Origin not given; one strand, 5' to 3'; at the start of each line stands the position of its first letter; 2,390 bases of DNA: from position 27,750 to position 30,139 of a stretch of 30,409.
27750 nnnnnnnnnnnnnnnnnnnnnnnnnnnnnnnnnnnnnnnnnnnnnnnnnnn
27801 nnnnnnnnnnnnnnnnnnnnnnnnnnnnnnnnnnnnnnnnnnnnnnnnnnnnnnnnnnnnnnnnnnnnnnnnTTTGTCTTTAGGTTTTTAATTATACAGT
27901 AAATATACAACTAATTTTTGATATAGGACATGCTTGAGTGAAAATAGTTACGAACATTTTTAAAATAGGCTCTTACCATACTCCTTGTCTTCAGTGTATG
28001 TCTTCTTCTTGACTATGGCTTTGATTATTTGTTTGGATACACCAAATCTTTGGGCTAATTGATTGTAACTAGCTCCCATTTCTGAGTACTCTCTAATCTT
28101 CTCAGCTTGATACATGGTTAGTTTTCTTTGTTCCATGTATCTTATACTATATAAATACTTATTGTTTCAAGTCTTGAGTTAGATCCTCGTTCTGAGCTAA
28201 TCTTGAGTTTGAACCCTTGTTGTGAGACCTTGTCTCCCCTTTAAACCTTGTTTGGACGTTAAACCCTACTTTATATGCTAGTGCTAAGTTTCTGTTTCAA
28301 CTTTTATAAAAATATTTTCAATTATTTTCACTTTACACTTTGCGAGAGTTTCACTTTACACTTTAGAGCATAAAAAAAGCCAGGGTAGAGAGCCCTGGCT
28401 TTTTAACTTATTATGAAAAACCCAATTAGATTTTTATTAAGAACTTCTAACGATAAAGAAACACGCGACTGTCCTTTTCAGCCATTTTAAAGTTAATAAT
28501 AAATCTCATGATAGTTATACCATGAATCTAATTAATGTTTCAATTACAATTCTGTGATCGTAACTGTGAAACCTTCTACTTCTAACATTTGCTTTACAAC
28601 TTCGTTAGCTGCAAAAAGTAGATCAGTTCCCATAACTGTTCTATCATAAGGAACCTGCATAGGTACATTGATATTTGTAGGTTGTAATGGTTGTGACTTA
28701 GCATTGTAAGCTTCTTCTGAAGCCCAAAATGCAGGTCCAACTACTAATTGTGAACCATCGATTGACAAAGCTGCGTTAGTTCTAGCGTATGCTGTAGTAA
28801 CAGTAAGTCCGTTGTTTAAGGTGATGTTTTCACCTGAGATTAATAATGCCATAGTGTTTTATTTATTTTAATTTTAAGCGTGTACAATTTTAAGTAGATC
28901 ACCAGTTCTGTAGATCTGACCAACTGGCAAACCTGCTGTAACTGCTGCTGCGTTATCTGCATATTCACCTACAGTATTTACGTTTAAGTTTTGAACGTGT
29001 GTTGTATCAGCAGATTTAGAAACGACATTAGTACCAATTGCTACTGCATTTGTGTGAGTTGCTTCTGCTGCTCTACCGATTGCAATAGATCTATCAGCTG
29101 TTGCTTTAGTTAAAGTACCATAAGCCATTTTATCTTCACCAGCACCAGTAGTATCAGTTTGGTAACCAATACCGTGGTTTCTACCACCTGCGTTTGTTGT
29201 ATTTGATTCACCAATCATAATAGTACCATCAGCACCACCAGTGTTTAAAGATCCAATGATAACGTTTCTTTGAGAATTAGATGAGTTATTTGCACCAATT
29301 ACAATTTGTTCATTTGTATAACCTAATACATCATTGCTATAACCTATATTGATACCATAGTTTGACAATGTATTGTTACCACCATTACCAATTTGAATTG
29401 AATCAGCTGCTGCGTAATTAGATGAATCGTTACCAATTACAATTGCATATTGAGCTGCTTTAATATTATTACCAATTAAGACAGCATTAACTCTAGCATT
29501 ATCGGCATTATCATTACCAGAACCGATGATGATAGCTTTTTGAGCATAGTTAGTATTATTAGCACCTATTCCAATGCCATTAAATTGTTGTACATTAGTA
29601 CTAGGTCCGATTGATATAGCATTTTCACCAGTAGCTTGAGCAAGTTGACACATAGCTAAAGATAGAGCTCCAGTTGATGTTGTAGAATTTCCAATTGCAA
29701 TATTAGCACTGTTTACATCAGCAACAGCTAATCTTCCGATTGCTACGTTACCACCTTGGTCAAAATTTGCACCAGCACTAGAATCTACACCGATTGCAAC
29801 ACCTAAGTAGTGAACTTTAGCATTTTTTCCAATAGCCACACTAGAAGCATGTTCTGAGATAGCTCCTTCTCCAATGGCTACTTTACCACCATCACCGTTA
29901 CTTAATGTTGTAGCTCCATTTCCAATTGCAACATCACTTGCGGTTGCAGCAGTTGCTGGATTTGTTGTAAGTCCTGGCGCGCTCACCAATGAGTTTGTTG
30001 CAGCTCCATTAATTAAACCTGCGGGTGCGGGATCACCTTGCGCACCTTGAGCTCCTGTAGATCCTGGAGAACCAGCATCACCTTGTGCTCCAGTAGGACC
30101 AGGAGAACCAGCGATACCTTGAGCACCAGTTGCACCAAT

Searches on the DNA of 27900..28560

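Call 57: search_rna_families(source=window, start=27900, end=28560, threshold=evalue, max_evalue=10)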
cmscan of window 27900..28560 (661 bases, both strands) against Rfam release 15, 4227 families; matches with E-value up to 10: 21.
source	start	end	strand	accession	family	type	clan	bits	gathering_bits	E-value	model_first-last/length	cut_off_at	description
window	28363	28470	-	RF00121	MicC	Gene; sRNA;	-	30.2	90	0.02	1-123/123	no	MicC RNA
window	28373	28451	-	RF02379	csRNA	Gene; sRNA;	-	25.4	57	0.5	1-93/93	no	Cia-dependent small RNA csRNA1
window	28368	28523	-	RF04182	GibS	Gene; sRNA;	-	24.1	115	0.49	1-142/142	no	GibS sRNA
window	28370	28436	-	RF01859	Phe_leader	Cis-reg; leader;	-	21.3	55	0.5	1-125/125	no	Phenylalanine leader peptide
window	28298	28413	+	RF00121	MicC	Gene; sRNA;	-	21.1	90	1.4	1-123/123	no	MicC RNA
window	28372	28437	-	RF02343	ar9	Gene; sRNA;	-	20.7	45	0.63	1-149/149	no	Alphaproteobacterial sRNA ar9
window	28261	28369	-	RF02155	NCRUPAR_2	Gene; lncRNA;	-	20.2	80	8.1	1-99/99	no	Non-protein coding RNA, upstream of F2R/PAR1 conserved region 2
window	28320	28411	+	RF02064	STnc370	Gene; sRNA;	-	19.8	54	7.9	1-71/71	no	Enterobacterial sRNA STnc370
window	28374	28442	-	RF02607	AbsR25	Gene; sRNA;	-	19.2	47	0.87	1-164/164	no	Acinetobacter sRNA 25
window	28361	28463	-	RF02070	STnc300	Gene; sRNA;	-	18.9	80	7.4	1-159/159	no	Salmonella enterica sRNA STnc300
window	28369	28423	-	RF04319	BTncRNA_FopS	Gene; sRNA;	-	18.7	56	2.9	1-71/71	no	Bacteroidetes FopS (family of paralogous sRNAs)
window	28367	28482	-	RF00558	L20_leader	Cis-reg; leader;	-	17.9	58.7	0.78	1-127/127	no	Ribosomal protein L20 leader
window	28376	28432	-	RF02495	ohsC_RNA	Gene; antitoxin;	-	17.8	50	6.1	1-77/77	no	Oppression of Hydrophobic ORF by sRNA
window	28302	28410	+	RF01485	rli61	Cis-reg;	-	17.6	50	1.9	1-106/106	no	Listeria sRNA rli61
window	28350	28455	-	RF03533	SQ1002_RNA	Gene; sRNA;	-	17.4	128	0.26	1-237/237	no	Clostridioides difficile sRNA SQ1002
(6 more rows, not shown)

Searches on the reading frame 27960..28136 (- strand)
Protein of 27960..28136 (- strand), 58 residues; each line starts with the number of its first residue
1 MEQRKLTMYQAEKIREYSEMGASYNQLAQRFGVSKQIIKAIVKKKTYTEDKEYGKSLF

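Call 13: search_protein_families(library=phrogs, proteins=[window:27960-28136:-], max_evalue=0.01)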
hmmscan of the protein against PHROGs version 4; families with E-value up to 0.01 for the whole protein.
window:27960-28136:- (58 aa): 20 families
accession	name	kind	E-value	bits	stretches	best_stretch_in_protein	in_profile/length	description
phrog_125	-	DNA, RNA and nucleotide metabolism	1.5e-05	25.6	1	3-55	160-213/254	DNA invertase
phrog_664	-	DNA, RNA and nucleotide metabolism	3e-05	25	1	4-38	83-117/210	DNA binding protein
phrog_6156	-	DNA, RNA and nucleotide metabolism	5.8e-05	23.5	1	4-49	184-229/261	endonuclease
phrog_20467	-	DNA, RNA and nucleotide metabolism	6.1e-05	23.9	1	6-48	63-105/112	HNH endonuclease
phrog_532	-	transcription regulation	0.00042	21.4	1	16-58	90-130/132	late transcriptional activator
phrog_638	-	transcription regulation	0.00055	20.8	1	8-51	2-47/145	transcriptional regulator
phrog_517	-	DNA, RNA and nucleotide metabolism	0.00059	21.7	1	4-43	84-123/128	HTH DNA binding protein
phrog_59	-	DNA, RNA and nucleotide metabolism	0.00063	20.2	1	21-55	246-280/423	HNH endonuclease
phrog_2308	-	unknown function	0.0011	20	1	7-52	2-47/138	-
phrog_4779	-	transcription regulation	0.0014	20.2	1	10-50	3-44/98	transcriptional regulator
phrog_4629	-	DNA, RNA and nucleotide metabolism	0.0014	19.5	1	3-51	34-82/87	HTH DNA binding domain protein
phrog_836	-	transcription regulation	0.0015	19.6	1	9-48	84-123/133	late transcriptional activator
phrog_4494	-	unknown function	0.0033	18.9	1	12-51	9-48/109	-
phrog_5536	-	unknown function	0.0035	18.1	1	1-45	1-45/172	-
phrog_686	-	DNA, RNA and nucleotide metabolism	0.0047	18.2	1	3-39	30-66/76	HTH DNA binding protein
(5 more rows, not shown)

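Call 14: search_protein_families(library=pfam, proteins=[window:27960-28136:-], max_evalue=0.01)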
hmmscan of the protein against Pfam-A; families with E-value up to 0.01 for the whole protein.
window:27960-28136:- (58 aa): 6 families
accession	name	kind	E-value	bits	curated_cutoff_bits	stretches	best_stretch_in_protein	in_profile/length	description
PF04218.19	CENP-B_N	-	3.7e-06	26.9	21.2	1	3-45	4-46/53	CENP-B N-terminal DNA-binding domain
PF08765.17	Mor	-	0.00098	19.6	24.9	1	2-52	59-102/107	Mor transcription activator family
PF13936.12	HTH_38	-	0.0059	16.8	27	1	3-38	2-37/44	Helix-turn-helix domain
PF13384.12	HTH_23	-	0.0072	16.6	24.6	1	12-43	9-39/50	Homeodomain-like domain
PF04545.22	Sigma70_r4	-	0.0077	16.2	24.1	1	10-44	9-43/50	Sigma-70, region 4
PF13518.12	HTH_28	-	0.0099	16.4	25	0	14-44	6-35/52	Helix-turn-helix domain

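Call 23: find_encoding_contigs(protein=window:27960-28136:-, flank=10000, max_places=10)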
Protein window:27960-28136:- (58 aa): 3 contigs read that carry it; 3 places shown.
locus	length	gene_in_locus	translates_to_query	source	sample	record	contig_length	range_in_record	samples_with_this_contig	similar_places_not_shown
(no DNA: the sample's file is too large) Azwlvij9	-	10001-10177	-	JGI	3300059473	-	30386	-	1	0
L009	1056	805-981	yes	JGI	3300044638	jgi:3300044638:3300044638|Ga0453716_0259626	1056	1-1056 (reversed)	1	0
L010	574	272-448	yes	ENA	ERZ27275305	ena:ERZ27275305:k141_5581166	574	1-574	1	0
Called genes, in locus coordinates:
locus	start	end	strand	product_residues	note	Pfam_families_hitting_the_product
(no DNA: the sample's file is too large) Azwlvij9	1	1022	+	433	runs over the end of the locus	PF14550:Peptidase_S78_2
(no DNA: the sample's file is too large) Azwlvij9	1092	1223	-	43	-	-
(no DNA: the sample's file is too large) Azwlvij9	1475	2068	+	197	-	-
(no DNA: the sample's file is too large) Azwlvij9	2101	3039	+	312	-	-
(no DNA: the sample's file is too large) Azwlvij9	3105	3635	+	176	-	-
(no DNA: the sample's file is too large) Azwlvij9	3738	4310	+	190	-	-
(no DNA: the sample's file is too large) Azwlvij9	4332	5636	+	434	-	PF01391:Collagen, PF24243:Phage_tail_C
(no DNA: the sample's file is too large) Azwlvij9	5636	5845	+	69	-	-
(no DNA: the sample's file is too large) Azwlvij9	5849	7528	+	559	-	-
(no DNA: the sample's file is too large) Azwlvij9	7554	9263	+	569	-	-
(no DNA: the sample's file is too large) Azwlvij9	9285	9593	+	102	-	-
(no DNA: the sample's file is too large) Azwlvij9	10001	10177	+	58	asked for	PF04218:CENP-B_N (weak)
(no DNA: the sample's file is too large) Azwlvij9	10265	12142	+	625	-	PF00270:DEAD, PF04851:ResIII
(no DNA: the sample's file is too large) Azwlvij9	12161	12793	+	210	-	-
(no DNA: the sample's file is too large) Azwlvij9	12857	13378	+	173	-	PF13392:HNH_3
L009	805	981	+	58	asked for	PF04218:CENP-B_N (weak)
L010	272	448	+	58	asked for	PF04218:CENP-B_N (weak)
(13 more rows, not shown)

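Call 77: find_homologous_proteins(query=window:27960-28136:-, max_evalue=0.001)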
Query window:27960-28136:- (58 aa): 21 proteins with E <= 0.001 among 21 candidates.
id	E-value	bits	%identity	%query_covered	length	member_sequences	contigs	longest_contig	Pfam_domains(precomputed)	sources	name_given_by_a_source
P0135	9.8e-29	114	100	100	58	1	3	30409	PF04218.20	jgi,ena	jgi:hypothetical protein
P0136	1.9e-27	110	95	100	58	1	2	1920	PF04218.20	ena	-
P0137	3.3e-26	106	88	100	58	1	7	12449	-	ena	-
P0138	1.6e-25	104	88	100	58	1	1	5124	-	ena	-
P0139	4.8e-25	103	88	100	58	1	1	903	PF04218.20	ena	-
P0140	7.9e-25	102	88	100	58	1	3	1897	-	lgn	-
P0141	1.1e-24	102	88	100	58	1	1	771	PF04218.20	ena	-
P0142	3.8e-24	100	100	88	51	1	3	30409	-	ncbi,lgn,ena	-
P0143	4.1e-24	100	84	100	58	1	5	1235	-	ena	-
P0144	6.5e-24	99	84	100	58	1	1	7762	-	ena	-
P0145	2.4e-23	98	84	100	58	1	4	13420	-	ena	-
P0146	3.7e-23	97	83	100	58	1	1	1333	-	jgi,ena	jgi:transposase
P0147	1.0e-22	96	81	100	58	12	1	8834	-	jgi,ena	jgi:transposase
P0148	1.5e-22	95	83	100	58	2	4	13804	PF04218.20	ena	-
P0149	1.8e-22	95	81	100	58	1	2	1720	-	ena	-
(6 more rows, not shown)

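Call 78: find_encoding_contigs(protein=P0137, flank=10000, max_places=8)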
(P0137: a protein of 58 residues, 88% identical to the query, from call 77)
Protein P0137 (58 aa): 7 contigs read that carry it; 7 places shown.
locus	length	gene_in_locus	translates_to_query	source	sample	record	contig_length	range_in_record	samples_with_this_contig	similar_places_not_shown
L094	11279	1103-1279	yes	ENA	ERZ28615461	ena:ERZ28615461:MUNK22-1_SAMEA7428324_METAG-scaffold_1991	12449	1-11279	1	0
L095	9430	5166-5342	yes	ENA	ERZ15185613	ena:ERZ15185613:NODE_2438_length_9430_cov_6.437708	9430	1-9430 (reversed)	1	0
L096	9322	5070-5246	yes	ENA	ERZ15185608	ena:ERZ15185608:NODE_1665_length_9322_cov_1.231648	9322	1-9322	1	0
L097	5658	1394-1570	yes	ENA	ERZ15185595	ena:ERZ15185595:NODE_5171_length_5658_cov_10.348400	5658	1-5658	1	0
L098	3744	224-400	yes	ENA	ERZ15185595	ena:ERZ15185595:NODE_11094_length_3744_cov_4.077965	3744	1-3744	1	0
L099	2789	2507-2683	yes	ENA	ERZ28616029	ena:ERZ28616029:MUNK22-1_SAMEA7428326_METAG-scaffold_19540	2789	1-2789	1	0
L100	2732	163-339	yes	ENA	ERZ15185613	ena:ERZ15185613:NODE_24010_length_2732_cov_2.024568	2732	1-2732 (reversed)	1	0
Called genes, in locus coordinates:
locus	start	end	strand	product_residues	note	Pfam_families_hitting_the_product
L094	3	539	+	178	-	?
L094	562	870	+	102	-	-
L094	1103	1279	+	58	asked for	-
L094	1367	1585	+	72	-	-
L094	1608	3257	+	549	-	PF04851:ResIII (weak)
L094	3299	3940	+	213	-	-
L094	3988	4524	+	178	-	-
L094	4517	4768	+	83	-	-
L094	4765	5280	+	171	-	PF13392:HNH_3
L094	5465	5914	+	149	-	-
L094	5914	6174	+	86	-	-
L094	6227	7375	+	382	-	PF04860:Phage_portal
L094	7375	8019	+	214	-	PF20459:DUF6712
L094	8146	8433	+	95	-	-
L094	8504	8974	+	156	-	-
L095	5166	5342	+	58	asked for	-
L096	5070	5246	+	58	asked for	-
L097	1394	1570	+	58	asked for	-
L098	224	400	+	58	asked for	-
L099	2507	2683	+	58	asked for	-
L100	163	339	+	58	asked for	-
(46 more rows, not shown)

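Call 79: find_encoding_contigs(protein=P0148, flank=10000, max_places=6)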
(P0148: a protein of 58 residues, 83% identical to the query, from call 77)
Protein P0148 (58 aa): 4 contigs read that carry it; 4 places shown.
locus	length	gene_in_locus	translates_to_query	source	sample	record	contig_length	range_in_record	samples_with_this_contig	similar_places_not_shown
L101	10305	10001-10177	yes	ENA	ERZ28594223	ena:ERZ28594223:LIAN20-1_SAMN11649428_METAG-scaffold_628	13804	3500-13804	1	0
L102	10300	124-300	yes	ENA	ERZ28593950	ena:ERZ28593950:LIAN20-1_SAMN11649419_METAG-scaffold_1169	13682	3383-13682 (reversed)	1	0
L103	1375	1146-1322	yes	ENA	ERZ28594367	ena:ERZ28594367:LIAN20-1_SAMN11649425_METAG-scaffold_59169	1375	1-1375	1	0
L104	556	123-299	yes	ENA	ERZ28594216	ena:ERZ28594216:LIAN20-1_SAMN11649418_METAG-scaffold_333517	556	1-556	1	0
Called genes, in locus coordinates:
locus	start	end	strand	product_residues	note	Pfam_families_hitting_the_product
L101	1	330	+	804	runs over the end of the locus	-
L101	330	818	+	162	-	PF05105:Phage_holin_4_1 (weak)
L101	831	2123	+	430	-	PF14550:Peptidase_S78_2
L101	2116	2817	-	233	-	-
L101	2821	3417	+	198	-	-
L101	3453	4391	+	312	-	-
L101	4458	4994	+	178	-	-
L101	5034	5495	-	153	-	-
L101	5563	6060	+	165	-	-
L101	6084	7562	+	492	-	-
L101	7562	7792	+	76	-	-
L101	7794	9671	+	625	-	-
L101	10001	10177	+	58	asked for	PF04218:CENP-B_N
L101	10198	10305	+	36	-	?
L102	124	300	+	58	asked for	PF04218:CENP-B_N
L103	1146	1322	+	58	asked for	PF04218:CENP-B_N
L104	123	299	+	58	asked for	PF04218:CENP-B_N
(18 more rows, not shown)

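Call 80: find_encoding_contigs(protein=P0145, flank=10000, max_places=6)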
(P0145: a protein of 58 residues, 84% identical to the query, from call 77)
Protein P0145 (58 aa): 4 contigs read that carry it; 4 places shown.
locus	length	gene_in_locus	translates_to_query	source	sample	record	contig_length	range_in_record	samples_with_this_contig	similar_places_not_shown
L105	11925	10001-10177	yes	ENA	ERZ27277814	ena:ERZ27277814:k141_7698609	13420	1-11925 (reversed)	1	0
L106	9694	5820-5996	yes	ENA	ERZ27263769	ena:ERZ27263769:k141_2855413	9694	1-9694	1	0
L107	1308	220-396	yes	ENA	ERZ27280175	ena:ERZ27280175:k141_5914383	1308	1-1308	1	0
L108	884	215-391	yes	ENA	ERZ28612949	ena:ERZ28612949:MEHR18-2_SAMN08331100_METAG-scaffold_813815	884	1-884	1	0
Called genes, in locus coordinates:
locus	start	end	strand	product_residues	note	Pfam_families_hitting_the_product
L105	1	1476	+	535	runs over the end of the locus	PF14550:Peptidase_S78_2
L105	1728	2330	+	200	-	-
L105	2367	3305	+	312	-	-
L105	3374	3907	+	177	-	-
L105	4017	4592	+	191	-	-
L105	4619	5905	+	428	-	-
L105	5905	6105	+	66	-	-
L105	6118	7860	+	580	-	-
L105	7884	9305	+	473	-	-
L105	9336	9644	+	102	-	-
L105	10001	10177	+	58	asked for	-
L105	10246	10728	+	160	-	PF13730:HTH_36 (weak)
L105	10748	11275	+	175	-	PF13392:HNH_3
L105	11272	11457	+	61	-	-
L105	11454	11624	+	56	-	-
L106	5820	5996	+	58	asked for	-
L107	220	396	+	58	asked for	-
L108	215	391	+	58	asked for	-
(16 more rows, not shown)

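Call 87: search_protein_families(library=ncbifam, proteins=[window:27960-28136:-], max_evalue=0.1)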
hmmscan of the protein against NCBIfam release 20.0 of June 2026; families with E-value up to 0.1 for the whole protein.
window:27960-28136:- (58 aa): 11 families
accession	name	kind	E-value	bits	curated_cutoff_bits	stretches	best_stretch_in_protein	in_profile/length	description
TIGR02607.1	antidote_HigA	equivalog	0.0053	16.6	47.7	1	18-46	17-45/81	HigA family addiction module antitoxin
NF045758.2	YlxM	equivalog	0.0087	16.1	80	1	6-45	17-56/72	YlxM family DNA-binding protein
TIGR02612.1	mob_myst_A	hypoth_equivalog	0.014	15.2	122.6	1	19-44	36-61/150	mobile mystery protein A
NF040785.1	CD3324_fam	subfamily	0.022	14.9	65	1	3-42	43-82/82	CD3324 family protein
NF048019.1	IS256_Zn_var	equivalog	0.022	14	150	1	11-49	39-77/304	IS256 family transposase, variant Zn-binding type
TIGR03879.1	near_KaiC_dom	domain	0.023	15.2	65.1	1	18-47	32-61/91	probable regulatory domain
NF040595.1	HTH_Cbp1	equivalog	0.026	14.4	140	1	3-44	92-133/135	CRISPR DNA repeat-binding protein Cbp1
NF033577.2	transpos_IS481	equivalog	0.062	12.8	224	1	13-45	5-37/284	IS481 family transposase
TIGR00270.2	TIGR00270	equivalog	0.064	13.1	110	1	12-51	78-118/159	multiprotein bridging factor aMBF1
NF009949.0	PRK13413.1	equivalog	0.065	12.9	272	1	5-50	156-201/203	master DNA invertase Mpi family serine-type recombinase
NF033546.1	transpos_IS21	equivalog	0.1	12.1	160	0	14-55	1-42/294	IS21 family transposase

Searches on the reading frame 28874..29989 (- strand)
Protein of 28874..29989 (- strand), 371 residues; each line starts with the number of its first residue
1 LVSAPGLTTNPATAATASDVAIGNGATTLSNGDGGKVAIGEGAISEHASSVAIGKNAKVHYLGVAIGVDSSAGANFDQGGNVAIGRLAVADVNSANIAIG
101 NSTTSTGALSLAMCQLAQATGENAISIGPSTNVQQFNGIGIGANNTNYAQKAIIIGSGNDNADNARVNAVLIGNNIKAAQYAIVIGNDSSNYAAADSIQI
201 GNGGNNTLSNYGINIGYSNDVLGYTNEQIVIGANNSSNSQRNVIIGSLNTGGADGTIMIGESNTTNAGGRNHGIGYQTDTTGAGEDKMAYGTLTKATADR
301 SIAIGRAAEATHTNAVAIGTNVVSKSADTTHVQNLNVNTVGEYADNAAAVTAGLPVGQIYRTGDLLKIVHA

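Call 13: search_protein_families(library=phrogs, proteins=[window:28874-29989:-], max_evalue=0.01)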
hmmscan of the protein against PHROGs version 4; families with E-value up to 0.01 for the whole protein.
window:28874-29989:- (371 aa): 1 family
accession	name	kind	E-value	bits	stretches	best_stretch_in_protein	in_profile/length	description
phrog_20057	-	unknown function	0.0014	16.7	1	226-341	399-517/2265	-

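Call 14: search_protein_families(library=pfam, proteins=[window:28874-29989:-], max_evalue=0.01)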
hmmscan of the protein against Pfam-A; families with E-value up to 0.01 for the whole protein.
window:28874-29989:- (371 aa): 1 family
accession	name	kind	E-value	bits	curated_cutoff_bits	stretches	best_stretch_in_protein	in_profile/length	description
PF05658.19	YadA_head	-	5e-07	30.3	25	1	296-321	1-26/27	YadA head domain repeat (2 copies)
